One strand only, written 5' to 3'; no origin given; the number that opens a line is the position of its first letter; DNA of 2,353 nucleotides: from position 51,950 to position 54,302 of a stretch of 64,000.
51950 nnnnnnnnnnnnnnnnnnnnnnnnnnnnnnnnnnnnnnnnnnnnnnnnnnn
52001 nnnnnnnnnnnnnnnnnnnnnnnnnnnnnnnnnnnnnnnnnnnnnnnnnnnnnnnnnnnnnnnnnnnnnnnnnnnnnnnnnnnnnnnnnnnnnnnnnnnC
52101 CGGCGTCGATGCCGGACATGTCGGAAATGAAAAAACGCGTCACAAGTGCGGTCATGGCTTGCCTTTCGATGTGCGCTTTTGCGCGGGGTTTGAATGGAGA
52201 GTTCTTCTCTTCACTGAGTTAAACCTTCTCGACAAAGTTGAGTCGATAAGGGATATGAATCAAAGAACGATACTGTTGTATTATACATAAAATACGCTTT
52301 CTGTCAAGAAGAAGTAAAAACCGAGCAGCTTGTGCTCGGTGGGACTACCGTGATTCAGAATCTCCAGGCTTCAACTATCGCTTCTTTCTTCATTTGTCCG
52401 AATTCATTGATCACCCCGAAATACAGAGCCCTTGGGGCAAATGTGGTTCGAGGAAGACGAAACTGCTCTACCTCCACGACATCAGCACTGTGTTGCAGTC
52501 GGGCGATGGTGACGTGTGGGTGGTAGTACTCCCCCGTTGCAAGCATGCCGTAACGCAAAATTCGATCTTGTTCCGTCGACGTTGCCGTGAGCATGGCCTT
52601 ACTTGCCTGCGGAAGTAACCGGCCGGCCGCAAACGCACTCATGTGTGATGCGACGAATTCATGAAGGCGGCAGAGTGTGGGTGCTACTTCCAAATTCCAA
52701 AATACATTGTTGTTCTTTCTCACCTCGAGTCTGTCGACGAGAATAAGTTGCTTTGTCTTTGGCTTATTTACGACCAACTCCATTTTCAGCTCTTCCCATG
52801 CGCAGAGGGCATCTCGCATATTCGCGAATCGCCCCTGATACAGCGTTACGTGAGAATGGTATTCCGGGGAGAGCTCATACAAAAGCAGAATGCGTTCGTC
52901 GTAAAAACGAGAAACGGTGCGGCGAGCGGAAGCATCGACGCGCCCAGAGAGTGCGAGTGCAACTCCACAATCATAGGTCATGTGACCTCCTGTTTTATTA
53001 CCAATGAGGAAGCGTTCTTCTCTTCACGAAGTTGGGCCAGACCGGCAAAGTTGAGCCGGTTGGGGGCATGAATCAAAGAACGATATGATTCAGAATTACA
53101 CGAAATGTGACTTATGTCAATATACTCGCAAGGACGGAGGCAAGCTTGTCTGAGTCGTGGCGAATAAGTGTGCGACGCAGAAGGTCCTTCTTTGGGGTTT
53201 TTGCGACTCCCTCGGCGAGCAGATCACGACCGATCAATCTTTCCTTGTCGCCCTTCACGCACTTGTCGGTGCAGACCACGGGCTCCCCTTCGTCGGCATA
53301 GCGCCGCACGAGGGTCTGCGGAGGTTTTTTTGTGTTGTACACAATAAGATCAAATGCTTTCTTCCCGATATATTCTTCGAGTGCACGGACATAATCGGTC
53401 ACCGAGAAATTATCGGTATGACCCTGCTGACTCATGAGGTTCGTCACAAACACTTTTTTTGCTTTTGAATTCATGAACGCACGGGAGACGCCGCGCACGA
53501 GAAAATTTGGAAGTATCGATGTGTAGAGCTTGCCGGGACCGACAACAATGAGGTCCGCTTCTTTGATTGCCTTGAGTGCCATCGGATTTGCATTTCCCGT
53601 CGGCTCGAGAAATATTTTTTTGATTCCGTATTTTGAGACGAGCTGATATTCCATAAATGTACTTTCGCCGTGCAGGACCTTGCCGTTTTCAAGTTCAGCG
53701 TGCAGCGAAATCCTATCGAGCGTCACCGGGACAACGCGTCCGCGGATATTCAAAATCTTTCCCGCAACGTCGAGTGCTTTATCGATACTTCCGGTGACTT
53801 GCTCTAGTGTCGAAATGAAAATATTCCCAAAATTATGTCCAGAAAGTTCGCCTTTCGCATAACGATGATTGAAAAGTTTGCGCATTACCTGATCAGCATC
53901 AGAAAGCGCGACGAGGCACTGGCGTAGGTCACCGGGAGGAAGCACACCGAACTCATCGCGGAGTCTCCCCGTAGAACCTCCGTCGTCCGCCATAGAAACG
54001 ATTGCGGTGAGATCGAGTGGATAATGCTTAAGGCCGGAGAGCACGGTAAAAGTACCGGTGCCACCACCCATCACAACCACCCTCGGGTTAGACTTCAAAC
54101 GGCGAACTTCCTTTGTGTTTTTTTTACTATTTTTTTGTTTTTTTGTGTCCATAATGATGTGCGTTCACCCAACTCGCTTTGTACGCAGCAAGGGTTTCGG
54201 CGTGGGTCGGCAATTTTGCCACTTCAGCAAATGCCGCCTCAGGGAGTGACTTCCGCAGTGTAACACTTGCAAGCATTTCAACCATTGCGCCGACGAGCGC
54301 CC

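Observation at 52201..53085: Conserved 72-nt leader shared by two minus-strand genes, with compensatory changes in an internal hairpin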

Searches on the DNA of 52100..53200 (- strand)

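Call 9: search_rna_families(source=window, start=52100, end=53200, threshold=evalue, max_evalue=10, show_alignments=3)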
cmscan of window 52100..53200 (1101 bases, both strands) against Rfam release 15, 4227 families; matches with E-value up to 10: 4.
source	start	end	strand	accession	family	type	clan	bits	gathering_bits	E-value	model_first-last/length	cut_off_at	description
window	53069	53092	+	RF04346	Plastid-ccsA-ndhD-1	Cis-reg;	CL00154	15.3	48.5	7.9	19-42/57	no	Plastid-ccsA-ndhD-1 3UTR RNA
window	52999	53069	+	RF00099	SNORD22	Gene; snRNA; snoRNA; CD-box;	-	15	50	5.3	1-126/126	no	Small nucleolar RNA SNORD22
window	52402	52529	-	RF00264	SNORA64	Gene; snRNA; snoRNA; HACA-box;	CL00041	13.8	35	5.5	1-133/133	no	Small nucleolar RNA SNORA64/SNORA10 family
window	52369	52418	-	RF01136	sR28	Gene; snRNA; snoRNA; CD-box;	-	12.8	39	1.6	1-55/55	no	Small nucleolar RNA sR28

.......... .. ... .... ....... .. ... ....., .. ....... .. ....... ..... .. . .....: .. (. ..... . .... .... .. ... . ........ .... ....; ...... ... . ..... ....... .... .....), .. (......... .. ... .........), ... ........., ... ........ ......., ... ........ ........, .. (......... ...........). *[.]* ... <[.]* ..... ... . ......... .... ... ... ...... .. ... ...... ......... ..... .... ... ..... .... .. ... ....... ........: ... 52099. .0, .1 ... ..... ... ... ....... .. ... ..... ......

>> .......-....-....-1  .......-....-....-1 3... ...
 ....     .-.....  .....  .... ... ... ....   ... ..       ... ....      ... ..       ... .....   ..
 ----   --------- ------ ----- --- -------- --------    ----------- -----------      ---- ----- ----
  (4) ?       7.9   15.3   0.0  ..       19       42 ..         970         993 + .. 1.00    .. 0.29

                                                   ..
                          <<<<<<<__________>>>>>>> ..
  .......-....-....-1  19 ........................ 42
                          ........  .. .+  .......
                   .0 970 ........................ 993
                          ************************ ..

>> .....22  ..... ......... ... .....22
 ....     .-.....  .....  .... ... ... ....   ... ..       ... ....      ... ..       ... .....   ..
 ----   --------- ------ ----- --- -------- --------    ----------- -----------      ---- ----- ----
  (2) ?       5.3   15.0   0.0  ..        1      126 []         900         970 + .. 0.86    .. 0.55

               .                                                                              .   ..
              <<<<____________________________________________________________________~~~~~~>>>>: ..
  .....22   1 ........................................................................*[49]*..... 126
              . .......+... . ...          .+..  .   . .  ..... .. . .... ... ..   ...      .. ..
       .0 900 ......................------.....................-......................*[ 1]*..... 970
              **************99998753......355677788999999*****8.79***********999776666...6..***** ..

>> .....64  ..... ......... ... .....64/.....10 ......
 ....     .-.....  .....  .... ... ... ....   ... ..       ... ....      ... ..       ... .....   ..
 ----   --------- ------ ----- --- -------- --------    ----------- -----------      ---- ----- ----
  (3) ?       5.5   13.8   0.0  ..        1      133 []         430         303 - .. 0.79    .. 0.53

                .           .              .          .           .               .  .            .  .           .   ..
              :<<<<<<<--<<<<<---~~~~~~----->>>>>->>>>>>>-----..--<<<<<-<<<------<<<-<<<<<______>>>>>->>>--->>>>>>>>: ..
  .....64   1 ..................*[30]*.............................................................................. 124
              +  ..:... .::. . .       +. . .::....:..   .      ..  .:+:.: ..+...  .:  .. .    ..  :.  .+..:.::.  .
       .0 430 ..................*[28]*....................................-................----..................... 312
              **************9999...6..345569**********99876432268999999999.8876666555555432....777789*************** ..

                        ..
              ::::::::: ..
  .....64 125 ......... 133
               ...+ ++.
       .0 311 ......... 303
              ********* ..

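Call 39: build_rna_model(alignment_id=A3, structure=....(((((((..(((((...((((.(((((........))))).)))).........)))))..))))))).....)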
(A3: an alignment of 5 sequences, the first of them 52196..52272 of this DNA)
Model R1 built from alignment A3 (5 sequences, 77 columns); structure: as given.
model positions 77; base pairs 21; branch points 0; effective number of sequences 1.59; information 0.734 bits per position. Calibrated on 0.2 Mb of random sequence (short: E-values are rough).
structure used (alignment columns):
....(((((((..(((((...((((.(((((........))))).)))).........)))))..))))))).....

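Call 40: search_with_rna_model(model_id=R1, sources=[window, L001, L002, L003, L004, L005, L006, L007, L008, L009, L010, L011, L133, L142, L164], max_evalue=10, show_alignments=0)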
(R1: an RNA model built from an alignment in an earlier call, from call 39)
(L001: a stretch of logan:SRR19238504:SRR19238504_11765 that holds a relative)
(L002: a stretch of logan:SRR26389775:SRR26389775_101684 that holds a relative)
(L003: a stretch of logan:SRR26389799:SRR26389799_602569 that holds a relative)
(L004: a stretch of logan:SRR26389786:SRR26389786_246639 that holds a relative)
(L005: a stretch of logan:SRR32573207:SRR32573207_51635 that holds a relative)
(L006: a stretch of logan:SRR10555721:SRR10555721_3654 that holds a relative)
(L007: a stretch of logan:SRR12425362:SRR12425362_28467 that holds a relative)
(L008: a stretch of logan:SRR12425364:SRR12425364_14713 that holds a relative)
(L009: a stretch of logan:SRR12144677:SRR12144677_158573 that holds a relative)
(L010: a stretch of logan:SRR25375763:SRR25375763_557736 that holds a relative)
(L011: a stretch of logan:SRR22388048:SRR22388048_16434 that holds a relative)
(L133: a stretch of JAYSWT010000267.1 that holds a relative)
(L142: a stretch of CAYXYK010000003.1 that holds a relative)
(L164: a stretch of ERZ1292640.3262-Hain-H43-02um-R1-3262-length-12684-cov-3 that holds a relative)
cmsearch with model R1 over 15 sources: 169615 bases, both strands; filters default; matches with E-value up to 10: 8.
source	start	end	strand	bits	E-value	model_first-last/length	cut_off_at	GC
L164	3857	3933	-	103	4.2e-25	1-77/77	no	0.45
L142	478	554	+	100.8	1.7e-24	1-77/77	no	0.43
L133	2684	2760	-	99.9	3.1e-24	1-77/77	no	0.48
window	52196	52272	-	99.7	3.4e-24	1-77/77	no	0.39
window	53009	53085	-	93.7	1.4e-22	1-77/77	no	0.52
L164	5056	5132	-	93.5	1.6e-22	1-77/77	no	0.38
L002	105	138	+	10.8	5.8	1-77/77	no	0.41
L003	1576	1609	+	10.8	5.8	1-77/77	no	0.41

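Call 47: search_with_rna_model(model_id=R1, sources=[L167, L168, L169, L170], max_evalue=10, filters=off, show_alignments=3)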
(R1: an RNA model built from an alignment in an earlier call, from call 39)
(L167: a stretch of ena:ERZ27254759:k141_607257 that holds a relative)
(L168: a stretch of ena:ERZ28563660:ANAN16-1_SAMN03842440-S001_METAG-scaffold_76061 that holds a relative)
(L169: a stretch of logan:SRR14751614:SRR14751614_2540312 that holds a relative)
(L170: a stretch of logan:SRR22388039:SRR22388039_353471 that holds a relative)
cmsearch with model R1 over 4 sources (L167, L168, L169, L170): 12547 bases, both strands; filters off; matches with E-value up to 10: 19.
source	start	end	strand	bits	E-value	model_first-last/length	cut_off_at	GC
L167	2514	2552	-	9.6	0.95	1-77/77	no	0.41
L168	2477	2515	-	9.6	0.95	1-77/77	no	0.41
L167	2264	2307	+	8.9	1.5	1-77/77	no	0.64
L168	2227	2270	+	8.9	1.5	1-77/77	no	0.64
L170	861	900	+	8.7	1.7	1-77/77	no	0.38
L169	1381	1425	+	8.2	2.2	1-77/77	no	0.36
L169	928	1007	-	7.9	2.7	1-77/77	no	0.34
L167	1487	1506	+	7.2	4.1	1-77/77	no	0.35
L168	1450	1469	+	7.2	4.1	1-77/77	no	0.35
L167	1066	1101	-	7.2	4.2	22-57/77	no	0.39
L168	1029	1064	-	7.2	4.2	22-57/77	no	0.39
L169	3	72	-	6.7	5.7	1-77/77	no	0.31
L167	1076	1099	+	6.2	8.1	24-47/77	no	0.5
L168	1039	1062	+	6.2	8.1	24-47/77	no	0.5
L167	1473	1520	-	6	8.9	1-77/77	no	0.38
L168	1436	1483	-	6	8.9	1-77/77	no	0.38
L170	611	699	-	5.9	9.5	1-77/77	no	0.49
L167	2261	2308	-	5.9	9.8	1-77/77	no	0.58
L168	2224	2271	-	5.9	9.8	1-77/77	no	0.58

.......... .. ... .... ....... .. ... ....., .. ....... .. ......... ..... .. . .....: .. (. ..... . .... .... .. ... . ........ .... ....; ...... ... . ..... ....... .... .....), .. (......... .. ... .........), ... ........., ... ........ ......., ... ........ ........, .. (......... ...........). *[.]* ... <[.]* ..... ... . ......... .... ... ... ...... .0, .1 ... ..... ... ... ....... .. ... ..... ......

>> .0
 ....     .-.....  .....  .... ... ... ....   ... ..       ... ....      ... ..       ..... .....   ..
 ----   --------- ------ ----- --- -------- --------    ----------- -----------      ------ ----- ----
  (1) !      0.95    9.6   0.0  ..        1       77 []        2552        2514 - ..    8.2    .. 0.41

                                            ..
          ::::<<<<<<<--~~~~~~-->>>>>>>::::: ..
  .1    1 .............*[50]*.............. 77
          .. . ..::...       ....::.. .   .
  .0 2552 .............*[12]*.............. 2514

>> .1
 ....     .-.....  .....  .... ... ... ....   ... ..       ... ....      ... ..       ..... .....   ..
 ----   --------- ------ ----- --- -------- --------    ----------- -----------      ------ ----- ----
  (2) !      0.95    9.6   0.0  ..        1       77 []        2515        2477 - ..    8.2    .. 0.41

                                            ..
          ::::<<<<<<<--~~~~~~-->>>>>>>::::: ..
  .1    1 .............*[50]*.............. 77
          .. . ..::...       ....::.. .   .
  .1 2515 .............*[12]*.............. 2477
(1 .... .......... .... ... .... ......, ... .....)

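Call 60: search_with_rna_model(model_id=R1, sources=[L171, L172, L173], max_evalue=1, show_alignments=4)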
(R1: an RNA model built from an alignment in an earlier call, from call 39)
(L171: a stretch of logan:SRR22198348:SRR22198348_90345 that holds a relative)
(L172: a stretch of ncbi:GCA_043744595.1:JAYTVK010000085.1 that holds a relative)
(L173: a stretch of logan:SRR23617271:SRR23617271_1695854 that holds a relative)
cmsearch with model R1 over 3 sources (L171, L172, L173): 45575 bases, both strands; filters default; matches with E-value up to 1: 3.
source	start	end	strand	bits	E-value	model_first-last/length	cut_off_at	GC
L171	8114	8190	+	98.5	2e-24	1-77/77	no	0.47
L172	8047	8122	+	73.3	1.5e-17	1-77/77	no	0.42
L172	18244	18291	-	12.7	0.47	1-77/77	no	0.54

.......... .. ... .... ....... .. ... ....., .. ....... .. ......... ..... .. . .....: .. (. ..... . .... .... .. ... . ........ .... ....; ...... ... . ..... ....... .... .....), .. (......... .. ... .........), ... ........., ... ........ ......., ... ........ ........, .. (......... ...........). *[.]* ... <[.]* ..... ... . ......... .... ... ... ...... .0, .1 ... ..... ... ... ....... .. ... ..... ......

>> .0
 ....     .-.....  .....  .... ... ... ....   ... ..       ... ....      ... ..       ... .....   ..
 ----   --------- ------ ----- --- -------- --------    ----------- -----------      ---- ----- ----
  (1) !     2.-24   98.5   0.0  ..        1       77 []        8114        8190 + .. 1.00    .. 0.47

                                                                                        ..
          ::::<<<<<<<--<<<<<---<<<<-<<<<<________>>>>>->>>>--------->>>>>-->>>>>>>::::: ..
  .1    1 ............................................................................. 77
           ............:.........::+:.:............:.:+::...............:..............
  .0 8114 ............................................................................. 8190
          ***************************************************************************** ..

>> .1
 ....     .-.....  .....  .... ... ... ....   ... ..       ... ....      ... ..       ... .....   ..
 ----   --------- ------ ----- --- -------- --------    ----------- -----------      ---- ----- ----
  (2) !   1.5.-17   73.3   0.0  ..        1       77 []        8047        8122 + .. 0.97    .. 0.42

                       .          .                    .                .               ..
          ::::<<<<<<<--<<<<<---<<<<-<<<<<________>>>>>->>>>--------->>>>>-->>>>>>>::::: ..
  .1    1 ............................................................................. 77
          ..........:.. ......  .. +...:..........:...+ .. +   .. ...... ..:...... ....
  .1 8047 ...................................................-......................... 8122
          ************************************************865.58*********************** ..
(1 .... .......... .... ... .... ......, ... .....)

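Call 78: search_with_rna_model(model_id=R1, sources=[window, L133, L142, L164, L171, L172], max_evalue=0.00001, make_alignment=true)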
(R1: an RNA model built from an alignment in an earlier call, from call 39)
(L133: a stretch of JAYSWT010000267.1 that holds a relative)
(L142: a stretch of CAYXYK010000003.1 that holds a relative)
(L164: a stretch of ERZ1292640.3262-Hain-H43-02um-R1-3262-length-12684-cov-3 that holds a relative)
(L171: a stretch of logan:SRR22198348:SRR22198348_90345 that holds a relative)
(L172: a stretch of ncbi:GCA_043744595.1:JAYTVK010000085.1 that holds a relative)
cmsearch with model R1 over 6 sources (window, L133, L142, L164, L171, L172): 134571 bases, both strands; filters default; matches with E-value up to 0.00001: 8.
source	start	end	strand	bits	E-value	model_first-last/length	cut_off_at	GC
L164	3857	3933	-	103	3.3e-25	1-77/77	no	0.45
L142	478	554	+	100.8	1.3e-24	1-77/77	no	0.43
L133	2684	2760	-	99.9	2.4e-24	1-77/77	no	0.48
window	52196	52272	-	99.7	2.7e-24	1-77/77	no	0.39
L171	8114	8190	+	98.5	5.8e-24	1-77/77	no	0.47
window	53009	53085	-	93.7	1.1e-22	1-77/77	no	0.52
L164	5056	5132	-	93.5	1.3e-22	1-77/77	no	0.38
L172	8047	8122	+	73.3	4.4e-17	1-77/77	no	0.42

Alignment A7: 8 matches aligned to the model, 77 columns, each read 5' to 3' on its own strand. Consensus structure (alignment columns), stored with it:
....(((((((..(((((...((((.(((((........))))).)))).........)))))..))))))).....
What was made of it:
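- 53009..53085 (-): Leader copy B (77-nt model match; helix P1 to P1 = 53081..53014). Parts: P1 53081-53075 / 53020-53014; G.A-A.G loop 53074-53073 / 53022-53021; P1b 53072-53068 / 53027-53023; P2 53064-53055 / 53046-53037; loop UCAACUUU 53054-53047. CM R1 93.7 bits, E 1e-22 (calls 40, 78).
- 52196..52272 (-): Leader copy A (helix P1 to P1 = 52268..52201). Parts: P1 52268-52262 / 52207-52201; G.A-A.G loop 52261-52260 / 52209-52208; P1b 52259-52255 / 52214-52210; P2 52251-52242 / 52233-52224; loop UCAACUUU 52241-52234. CM R1 99.7 bits, E 3e-24 (calls 40, 78).
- CM scores are 73-103 bits (calls 40, 60, 78).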

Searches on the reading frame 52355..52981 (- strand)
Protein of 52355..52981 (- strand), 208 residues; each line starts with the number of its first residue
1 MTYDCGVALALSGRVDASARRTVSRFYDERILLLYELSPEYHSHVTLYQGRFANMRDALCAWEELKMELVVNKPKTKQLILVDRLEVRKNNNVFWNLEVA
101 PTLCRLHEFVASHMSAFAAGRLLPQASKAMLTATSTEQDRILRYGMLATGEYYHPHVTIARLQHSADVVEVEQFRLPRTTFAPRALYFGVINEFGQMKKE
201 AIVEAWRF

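Call 10: search_protein_families(library=pfam, proteins=[window:52355-52981:-], max_evalue=0.01)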
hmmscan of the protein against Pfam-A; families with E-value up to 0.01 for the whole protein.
window:52355-52981:- (208 aa): 1 family
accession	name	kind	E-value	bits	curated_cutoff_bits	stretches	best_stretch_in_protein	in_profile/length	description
PF13563.12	2_5_RNA_ligase2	-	0.0044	17.5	27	0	140-169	104-123/152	2'-5' RNA ligase superfamily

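Call 53: search_protein_families(library=ncbifam, proteins=[window:52355-52981:-], max_evalue=0.1)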
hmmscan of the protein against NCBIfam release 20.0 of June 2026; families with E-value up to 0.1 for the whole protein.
window:52355-52981:- (208 aa): 1 family
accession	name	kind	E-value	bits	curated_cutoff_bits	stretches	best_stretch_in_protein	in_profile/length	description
TIGR02258.1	2_5_ligase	equivalog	0.0037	17.2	65.7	1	136-166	103-134/180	RNA 2',3'-cyclic phosphodiesterase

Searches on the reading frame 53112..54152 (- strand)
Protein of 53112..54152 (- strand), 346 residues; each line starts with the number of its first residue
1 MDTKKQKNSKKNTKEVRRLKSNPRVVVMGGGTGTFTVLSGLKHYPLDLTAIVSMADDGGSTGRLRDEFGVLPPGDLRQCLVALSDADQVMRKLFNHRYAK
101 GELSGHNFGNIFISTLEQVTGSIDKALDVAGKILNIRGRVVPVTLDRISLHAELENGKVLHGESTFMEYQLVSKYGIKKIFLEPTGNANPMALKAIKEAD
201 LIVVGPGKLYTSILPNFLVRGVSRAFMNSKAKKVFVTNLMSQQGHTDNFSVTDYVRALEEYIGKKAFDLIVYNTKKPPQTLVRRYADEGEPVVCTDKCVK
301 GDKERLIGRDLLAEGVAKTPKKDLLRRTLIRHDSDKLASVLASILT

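Call 10: search_protein_families(library=pfam, proteins=[window:53112-54152:-], max_evalue=0.01)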
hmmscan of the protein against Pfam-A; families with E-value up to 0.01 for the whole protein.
window:53112-54152:- (346 aa): 1 family
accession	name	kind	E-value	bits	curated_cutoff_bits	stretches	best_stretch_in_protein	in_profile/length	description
PF01933.23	CofD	-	1.5e-93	313.7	30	1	25-298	1-276/290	2-phospho-L-lactate transferase CofD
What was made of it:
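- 53112..54152 (-): yvcK/cofD-like gene, the conserved upstream neighbour of the leader in every related genome. Pfam CofD E 1.5e-93 (call 10).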
